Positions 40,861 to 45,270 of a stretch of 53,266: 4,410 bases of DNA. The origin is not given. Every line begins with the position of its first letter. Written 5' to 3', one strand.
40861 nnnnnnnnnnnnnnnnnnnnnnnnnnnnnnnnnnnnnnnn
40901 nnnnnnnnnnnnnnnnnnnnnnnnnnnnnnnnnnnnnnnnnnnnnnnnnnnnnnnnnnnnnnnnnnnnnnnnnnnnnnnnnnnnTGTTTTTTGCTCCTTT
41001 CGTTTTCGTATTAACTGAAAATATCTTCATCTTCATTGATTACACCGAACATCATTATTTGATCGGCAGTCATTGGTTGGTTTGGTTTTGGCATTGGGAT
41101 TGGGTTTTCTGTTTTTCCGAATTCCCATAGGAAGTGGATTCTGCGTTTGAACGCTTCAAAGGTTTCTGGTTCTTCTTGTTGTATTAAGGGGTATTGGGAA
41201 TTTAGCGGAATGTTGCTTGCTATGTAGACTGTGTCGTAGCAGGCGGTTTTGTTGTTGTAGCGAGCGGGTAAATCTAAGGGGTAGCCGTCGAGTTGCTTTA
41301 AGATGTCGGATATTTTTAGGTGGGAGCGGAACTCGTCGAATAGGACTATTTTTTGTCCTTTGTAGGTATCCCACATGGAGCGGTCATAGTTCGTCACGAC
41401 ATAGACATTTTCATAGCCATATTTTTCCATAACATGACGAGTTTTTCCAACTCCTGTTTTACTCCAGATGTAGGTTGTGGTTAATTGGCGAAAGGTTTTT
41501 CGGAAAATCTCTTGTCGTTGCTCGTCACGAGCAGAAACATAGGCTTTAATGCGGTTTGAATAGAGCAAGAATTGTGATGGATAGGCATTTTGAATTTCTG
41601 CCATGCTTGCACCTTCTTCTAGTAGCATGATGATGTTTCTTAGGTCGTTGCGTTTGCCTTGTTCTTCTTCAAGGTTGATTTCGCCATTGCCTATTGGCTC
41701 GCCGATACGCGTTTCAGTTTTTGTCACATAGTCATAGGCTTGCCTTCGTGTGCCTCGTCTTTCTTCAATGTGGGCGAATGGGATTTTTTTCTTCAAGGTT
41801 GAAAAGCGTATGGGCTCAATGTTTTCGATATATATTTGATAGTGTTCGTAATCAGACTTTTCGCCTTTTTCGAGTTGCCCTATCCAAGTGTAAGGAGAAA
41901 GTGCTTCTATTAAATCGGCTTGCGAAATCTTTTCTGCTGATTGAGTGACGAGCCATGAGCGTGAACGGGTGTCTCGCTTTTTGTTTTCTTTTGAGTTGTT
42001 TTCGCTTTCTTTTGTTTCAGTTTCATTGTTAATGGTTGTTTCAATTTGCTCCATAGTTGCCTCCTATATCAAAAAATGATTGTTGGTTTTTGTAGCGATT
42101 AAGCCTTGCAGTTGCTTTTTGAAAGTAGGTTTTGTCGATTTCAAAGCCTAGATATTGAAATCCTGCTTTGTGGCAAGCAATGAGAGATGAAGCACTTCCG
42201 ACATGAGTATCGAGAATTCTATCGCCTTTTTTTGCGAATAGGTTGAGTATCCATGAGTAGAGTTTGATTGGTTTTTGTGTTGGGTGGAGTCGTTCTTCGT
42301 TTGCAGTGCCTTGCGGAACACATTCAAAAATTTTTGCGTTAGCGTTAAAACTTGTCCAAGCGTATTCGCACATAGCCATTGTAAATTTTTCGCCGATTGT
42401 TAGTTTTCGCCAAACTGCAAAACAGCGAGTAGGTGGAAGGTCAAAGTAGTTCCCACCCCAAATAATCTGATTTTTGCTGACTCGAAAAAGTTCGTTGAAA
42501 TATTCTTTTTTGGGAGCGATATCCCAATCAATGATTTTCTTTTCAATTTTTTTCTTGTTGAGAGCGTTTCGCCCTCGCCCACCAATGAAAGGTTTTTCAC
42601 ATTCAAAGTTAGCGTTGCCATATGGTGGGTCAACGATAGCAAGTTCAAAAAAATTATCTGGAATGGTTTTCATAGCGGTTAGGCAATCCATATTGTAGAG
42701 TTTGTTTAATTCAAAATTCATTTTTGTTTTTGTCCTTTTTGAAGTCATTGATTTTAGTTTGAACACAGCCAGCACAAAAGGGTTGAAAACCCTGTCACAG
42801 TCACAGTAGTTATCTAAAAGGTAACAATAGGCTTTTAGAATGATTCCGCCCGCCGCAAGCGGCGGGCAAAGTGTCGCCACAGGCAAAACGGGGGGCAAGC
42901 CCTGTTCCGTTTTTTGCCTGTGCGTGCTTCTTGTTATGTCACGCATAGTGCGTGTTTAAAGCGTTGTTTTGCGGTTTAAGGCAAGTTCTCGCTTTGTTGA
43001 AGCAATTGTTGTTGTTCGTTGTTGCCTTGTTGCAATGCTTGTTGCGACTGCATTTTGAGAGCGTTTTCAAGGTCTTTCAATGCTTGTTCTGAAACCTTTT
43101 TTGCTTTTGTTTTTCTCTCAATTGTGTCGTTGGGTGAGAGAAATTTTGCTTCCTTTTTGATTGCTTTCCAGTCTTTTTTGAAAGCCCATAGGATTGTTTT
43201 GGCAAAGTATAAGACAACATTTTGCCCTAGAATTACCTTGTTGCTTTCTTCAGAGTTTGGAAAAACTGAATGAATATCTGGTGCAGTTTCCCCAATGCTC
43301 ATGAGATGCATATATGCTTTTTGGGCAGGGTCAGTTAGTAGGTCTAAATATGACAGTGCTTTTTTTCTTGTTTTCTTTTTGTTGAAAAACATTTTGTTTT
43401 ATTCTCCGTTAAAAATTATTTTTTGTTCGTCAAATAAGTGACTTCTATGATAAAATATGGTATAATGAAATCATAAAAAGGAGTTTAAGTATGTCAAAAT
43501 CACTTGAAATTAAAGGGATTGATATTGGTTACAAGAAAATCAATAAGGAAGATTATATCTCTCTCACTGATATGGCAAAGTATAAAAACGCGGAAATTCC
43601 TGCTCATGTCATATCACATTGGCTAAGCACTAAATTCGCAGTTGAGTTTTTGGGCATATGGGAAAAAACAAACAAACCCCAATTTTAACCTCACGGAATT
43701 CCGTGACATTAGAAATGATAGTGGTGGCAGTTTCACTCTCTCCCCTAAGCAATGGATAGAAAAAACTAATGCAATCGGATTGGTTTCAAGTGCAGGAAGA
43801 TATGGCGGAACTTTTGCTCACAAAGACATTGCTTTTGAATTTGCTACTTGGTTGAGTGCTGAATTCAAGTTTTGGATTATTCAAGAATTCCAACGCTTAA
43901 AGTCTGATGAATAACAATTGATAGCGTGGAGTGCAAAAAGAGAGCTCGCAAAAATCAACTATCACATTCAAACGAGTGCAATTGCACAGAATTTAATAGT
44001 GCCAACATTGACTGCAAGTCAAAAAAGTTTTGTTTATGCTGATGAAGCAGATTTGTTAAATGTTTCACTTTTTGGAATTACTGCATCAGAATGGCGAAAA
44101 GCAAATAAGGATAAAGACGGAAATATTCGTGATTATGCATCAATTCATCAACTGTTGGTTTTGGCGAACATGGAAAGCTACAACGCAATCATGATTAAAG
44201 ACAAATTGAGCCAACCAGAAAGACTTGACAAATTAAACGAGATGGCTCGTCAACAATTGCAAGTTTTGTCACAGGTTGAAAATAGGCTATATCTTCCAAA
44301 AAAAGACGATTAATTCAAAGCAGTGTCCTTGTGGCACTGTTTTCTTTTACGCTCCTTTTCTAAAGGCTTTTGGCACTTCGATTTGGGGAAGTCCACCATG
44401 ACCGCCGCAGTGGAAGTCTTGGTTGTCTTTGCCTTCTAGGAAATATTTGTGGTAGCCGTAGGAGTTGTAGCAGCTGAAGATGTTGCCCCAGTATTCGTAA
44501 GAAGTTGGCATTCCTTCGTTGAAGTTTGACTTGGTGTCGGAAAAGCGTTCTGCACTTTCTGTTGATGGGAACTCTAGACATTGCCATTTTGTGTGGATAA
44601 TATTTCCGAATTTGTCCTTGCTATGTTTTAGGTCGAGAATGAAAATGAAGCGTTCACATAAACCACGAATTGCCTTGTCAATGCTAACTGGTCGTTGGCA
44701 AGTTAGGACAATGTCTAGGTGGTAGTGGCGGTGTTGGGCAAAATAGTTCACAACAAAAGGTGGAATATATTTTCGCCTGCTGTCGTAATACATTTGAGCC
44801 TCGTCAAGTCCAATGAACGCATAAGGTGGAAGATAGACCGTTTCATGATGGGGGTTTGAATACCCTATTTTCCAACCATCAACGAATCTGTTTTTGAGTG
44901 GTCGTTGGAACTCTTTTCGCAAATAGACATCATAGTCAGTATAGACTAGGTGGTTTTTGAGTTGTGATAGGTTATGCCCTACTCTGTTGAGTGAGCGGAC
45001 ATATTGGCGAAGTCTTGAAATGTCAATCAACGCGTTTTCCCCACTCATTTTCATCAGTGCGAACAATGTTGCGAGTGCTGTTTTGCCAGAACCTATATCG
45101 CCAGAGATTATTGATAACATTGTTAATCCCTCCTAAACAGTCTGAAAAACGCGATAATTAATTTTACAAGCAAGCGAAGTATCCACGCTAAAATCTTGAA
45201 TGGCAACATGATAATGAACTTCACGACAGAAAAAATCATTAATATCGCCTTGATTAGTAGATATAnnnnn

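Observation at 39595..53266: Integrated element combining a CRESS-like HUH+SF3 Rep, a Zot/pI-like ATPase and a tyrosine integrase: an inovirus-like prophage of unusual composition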

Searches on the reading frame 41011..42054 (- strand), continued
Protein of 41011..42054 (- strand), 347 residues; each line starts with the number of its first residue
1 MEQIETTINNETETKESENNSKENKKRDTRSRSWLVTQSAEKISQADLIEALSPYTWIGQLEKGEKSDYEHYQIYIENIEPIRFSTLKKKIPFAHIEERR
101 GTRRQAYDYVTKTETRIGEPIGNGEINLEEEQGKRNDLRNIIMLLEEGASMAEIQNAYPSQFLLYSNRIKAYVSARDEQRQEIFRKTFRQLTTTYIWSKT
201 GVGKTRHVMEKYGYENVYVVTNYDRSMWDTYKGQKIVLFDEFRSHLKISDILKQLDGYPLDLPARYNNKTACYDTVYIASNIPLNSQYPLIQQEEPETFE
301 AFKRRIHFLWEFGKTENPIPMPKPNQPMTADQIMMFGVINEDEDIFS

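Call 64: find_encoding_contigs(protein=P0011, flank=10000, max_places=2)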
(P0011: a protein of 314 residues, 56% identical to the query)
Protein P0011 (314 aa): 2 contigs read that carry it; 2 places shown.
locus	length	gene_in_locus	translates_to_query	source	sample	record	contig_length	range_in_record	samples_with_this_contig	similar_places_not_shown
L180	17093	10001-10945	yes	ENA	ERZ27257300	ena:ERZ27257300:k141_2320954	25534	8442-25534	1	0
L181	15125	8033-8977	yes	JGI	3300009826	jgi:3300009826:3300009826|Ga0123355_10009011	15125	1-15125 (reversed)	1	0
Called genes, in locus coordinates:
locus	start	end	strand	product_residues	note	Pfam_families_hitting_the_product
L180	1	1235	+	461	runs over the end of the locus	-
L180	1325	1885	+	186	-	PF09551:Spore_II_R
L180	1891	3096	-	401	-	PF00589:Phage_integrase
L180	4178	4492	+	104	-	-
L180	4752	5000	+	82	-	-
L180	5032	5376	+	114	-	-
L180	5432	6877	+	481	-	PF18998:Flg_new_2 (faint), PF09479:Flg_new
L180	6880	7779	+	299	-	-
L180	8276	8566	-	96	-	-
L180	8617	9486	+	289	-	-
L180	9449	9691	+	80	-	-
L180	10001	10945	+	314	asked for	PF02407:Viral_Rep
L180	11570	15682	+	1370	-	PF09479:Flg_new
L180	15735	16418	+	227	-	PF13306:LRR_5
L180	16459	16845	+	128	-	-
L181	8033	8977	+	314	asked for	PF02407:Viral_Rep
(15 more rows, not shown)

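Call 92: search_dna_similar(query=window:41011-42054:-, collection=phages, mode=protein, max_rows=15)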
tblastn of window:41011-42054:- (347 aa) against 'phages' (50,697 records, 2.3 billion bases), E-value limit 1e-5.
Records with a match: 9; places in all: 9; records where one place covers at least 80% of the query: 8.
Best place of each record, by identity: <60% 9.
By first word of the organism name: bajarodino 6; Dipodfec 2; Peromfec 1.
By host as written in the record: - 4; Peromyscus fraterculus 3; Peromyscus truei; specimen_voucher: UMNH:Mamm:44820; Tissue Sample Catalog ... 1; Dipodomys merriami; specimen_voucher: NEON01IHV; Tissue Sample Catalog Number: ... 1.
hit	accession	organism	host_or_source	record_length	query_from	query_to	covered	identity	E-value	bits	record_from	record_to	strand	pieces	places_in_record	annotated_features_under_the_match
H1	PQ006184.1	bajarodino virus 13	Peromyscus fraterculus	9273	29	312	82%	41.9%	4e-56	202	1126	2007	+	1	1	replication initiator protein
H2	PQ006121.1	bajarodino virus 74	Chaetodipus spinatus feces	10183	30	312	82%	40.3%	2e-55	200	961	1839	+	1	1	replication initiator protein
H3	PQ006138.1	bajarodino virus 2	Neotoma bryanti feces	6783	27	337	90%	34.6%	8e-43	164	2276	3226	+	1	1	replication initiator protein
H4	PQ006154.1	bajarodino virus 2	Neotoma bryanti feces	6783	27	337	90%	34.6%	8e-43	164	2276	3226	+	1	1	replication initiator protein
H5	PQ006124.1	bajarodino virus 56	Peromyscus fraterculus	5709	27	306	81%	37.4%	2e-47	177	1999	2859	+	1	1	replication initiator protein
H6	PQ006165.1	bajarodino virus 30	Peromyscus fraterculus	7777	27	319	84%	35.6%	2e-44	169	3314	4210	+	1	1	replication initiator protein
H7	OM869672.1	Peromfec virus RodF5_41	Peromyscus truei; specimen_voucher: ...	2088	29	323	85%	26.5%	8e-17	87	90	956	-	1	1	replication associated protein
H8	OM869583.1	Dipodfec virus UA06Rod_108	Dipodomys ordii feces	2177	32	320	83%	25.1%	8e-18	90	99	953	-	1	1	replication associated protein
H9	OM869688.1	Dipodfec virus RodF1_123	Dipodomys merriami; specimen_voucher: ...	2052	58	299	70%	26.7%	2e-16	86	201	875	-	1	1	replication associated protein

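Call 93: search_dna_similar(query=window:41011-42054:-, collection=plasmids, mode=protein, max_rows=12)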
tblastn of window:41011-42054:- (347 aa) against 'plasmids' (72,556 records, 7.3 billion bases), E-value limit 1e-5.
Records with a match: 1; places in all: 1; records where one place covers at least 80% of the query: 1.
Best place of each record, by identity: <60% 1.
By first word of the organism name: Bifidobacterium 1.
By predicted mobility (MOB-suite, as given by PLSDB): non-mobilizable 1.
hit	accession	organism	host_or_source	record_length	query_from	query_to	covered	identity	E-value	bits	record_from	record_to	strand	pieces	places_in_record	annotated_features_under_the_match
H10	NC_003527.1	Bifidobacterium pseudocatenulatum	Homo sapiens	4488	27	331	88%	32.8%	7e-38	150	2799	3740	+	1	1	replication protein RepA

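Call 108: search_protein_families(library=phrogs, proteins=[L178:9332-9724:+, L178:7180-8073:+], max_evalue=0.01)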
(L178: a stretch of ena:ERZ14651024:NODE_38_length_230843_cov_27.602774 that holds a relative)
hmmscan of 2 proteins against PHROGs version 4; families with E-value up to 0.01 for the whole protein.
L178:9332-9724:+ (130 aa): 0 families

L178:7180-8073:+ (297 aa): 0 families

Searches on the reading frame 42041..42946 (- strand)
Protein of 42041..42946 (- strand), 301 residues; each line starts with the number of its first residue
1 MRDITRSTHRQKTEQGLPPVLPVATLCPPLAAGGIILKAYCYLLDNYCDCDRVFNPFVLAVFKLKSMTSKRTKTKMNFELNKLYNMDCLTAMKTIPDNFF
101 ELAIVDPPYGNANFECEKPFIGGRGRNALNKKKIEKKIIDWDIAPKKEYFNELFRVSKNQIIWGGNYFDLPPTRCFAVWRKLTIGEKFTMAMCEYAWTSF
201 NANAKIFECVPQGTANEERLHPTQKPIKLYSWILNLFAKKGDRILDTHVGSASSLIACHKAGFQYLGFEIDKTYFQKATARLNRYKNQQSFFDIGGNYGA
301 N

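Call 3: search_protein_families(library=pfam, proteins=[window:42041-42946:-], max_evalue=0.01)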
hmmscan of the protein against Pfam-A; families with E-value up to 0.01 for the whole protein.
window:42041-42946:- (301 aa): 1 family
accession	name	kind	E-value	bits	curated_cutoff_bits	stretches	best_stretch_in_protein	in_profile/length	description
PF01555.25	N6_N4_Mtase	-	5.8e-14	53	26.7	1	208-278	147-219/221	DNA methylase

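Call 5: search_protein_families(library=phrogs, proteins=[window:42041-42946:-], max_evalue=0.001)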
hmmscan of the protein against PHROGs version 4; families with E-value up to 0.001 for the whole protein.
window:42041-42946:- (301 aa): 12 families
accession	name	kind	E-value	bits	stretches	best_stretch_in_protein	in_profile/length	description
phrog_67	-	other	4.5e-41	142.7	1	70-292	113-353/743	DNA methyltransferase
phrog_23224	-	other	2.2e-37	130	1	77-289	64-299/305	DNA methyltransferase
phrog_18293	-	other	1.1e-17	65.1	1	215-288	40-113/119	methyltransferase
phrog_498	-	other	1.1e-16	61.6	1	155-292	295-430/633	DNA methyltransferase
phrog_3008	-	other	7.9e-16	59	1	219-290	148-219/244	DNA methyltransferase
phrog_23085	-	unknown function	4.3e-09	37.1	1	197-288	19-111/138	-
phrog_6952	-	other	3.4e-07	31.3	1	221-285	114-178/181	DNA methyltransferase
phrog_8769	-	other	3.6e-07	30.9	1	235-287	6-58/71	methyltransferase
phrog_18146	-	other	6.9e-07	29.5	0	228-272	56-101/452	DNA methyltransferase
phrog_12862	-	unknown function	8.5e-07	30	1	80-115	2-37/149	-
phrog_6025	-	other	4e-06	27.6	1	73-118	4-50/192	DNA methyltransferase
phrog_23148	-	unknown function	0.00025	22.1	1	218-283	82-147/165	-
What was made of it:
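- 42041..42748 (-): N6/N4 DNA methyltransferase. The true start is probably Met67 (42748) or Met76 (42721), not 42946. Pfam and PHROG matches begin at residue ~70 (calls 3, 5).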

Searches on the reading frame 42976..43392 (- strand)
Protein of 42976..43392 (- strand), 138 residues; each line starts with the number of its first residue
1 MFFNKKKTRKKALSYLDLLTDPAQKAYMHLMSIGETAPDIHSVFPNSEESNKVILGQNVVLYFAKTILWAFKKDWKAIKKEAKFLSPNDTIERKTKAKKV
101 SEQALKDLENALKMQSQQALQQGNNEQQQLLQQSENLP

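Call 3: search_protein_families(library=pfam, proteins=[window:42976-43392:-], max_evalue=0.01)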
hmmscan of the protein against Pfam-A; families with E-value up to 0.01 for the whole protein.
window:42976-43392:- (138 aa): 0 families

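Call 5: search_protein_families(library=phrogs, proteins=[window:42976-43392:-], max_evalue=0.001)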
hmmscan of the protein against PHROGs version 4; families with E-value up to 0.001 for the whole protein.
window:42976-43392:- (138 aa): 0 families
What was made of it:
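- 42976..43392 (-): 138-aa protein of unknown function, at the conserved position between Zot and the origin. No Pfam or PHROG match (calls 3, 5).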

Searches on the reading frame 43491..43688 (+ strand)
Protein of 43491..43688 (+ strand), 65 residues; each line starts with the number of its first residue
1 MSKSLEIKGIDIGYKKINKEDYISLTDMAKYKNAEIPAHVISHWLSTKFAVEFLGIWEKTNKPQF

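Call 6: search_protein_families(library=pfam, proteins=[window:43491-43688:+], max_evalue=0.01)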
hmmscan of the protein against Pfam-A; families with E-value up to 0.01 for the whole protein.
window:43491-43688:+ (65 aa): 1 family
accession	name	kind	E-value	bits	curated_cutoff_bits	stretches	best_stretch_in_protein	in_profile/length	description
PF04383.19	KilA-N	-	2.5e-05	24.5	23.8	1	18-63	13-56/107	KilA-N domain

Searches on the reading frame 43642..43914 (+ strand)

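Call 6: search_protein_families(library=pfam, proteins=[window:43642-43914:+], max_evalue=0.01)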
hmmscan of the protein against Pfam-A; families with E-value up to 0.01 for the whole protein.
window:43642-43914:+ (90 aa): 1 family
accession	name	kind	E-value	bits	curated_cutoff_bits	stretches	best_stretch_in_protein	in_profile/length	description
PF04383.19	KilA-N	-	1.4e-10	41.4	23.8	1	29-88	58-106/107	KilA-N domain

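Call 108: search_protein_families(library=phrogs, proteins=[window:43642-43914:+], max_evalue=0.01)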
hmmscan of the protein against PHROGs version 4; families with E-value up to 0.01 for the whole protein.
window:43642-43914:+ (90 aa): 6 families
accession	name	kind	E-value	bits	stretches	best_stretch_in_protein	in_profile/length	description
phrog_129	-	transcription regulation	8.3e-12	46.5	1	46-89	68-111/273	transcriptional regulator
phrog_2812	-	unknown function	5.7e-11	43.4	1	43-88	61-106/288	-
phrog_2657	-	transcription regulation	5.2e-08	33.5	1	29-90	59-114/243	transcriptional regulator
phrog_1136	-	unknown function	0.00075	20.2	1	49-79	66-96/244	-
phrog_6095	-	lysis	0.0021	18.8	1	48-83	71-106/217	amidase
phrog_10441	-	unknown function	0.0071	17.7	1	49-81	10-42/126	-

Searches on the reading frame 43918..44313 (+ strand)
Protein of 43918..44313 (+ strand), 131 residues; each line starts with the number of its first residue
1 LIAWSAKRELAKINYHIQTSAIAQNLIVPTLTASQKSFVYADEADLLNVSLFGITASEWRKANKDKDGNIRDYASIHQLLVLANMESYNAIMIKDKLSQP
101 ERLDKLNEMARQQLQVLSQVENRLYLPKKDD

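Call 6: search_protein_families(library=pfam, proteins=[window:43918-44313:+], max_evalue=0.01)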
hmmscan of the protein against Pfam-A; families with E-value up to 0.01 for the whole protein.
window:43918-44313:+ (131 aa): 0 families

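Call 108: search_protein_families(library=phrogs, proteins=[window:43918-44313:+], max_evalue=0.01)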
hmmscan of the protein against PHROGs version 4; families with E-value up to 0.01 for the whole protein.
window:43918-44313:+ (131 aa): 1 family
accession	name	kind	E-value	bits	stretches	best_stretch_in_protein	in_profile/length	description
phrog_2657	-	transcription regulation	6.2e-29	102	1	3-122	117-235/243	transcriptional regulator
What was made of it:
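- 43491..44313 (+): KilA-N-type regulator pseudogene (one frameshift and one in-frame stop). The fragments together cover phrog_2657 (call 108).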

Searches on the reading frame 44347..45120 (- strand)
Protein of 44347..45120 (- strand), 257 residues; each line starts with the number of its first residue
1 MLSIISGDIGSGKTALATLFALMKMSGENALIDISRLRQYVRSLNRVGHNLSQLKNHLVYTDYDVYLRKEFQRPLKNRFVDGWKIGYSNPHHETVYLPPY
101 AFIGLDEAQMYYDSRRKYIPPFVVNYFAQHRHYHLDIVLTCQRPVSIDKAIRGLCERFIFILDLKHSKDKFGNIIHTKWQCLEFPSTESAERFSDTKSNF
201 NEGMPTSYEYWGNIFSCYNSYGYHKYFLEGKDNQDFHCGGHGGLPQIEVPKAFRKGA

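Call 3: search_protein_families(library=pfam, proteins=[window:44347-45120:-], max_evalue=0.01)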
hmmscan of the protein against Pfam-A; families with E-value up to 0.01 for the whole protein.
window:44347-45120:- (257 aa): 2 families
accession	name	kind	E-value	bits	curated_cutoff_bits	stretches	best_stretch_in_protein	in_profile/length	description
PF05707.18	Zot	-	1.6e-12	47.7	20.3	1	1-157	1-141/197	Zonular occludens toxin (Zot)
PF20720.3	nSTAND3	-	0.0077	16.4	27.2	0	4-44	21-61/155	Novel STAND NTPase 3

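Call 5: search_protein_families(library=phrogs, proteins=[window:44347-45120:-], max_evalue=0.001)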
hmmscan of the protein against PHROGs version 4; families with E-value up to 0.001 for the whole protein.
window:44347-45120:- (257 aa): 7 families
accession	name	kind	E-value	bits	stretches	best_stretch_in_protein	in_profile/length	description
phrog_197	-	moron, auxiliary metabolic gene and host takeover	1.5e-19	71.8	1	1-221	27-211/486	Zot-like toxin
phrog_11271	-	head and packaging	2.1e-06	28.7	1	100-152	88-140/145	head morphogenesis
phrog_20922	-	head and packaging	5.4e-06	26.6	1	103-156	81-135/318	head morphogenesis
phrog_25712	-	unknown function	1.1e-05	26.1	1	85-159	63-138/207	-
phrog_1041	-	moron, auxiliary metabolic gene and host takeover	2.9e-05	24.7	1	97-159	79-160/420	CTXphi Zot-like toxin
phrog_2666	-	head and packaging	4e-05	23.5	1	5-164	326-484/555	terminase large subunit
phrog_11343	-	unknown function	0.00018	22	0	113-171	157-213/331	-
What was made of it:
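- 44347..45120 (-): Zot/pI-family P-loop ATPase (257 aa). Walker A is at the N-terminus and there is no transmembrane segment. PF05707 47.7 bits (call 3). phrog_197 E 1.5e-19 (call 5).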

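Call 17: find_related_loci(query=window:44347-45120:-, collection=viral_contigs, flank=10000)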
Query window:44347-45120:- (257 aa) in viral_contigs; peptide patterns used: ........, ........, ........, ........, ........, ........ (x = any residue, [..] = any of these).
4 stretches matched a pattern, but none encodes a relative of the query by tblastn (E <= 1e-3).
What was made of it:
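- Tried and rejected: A close Zot relative in IMG/VR from a single-sequence search: none (call 17).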
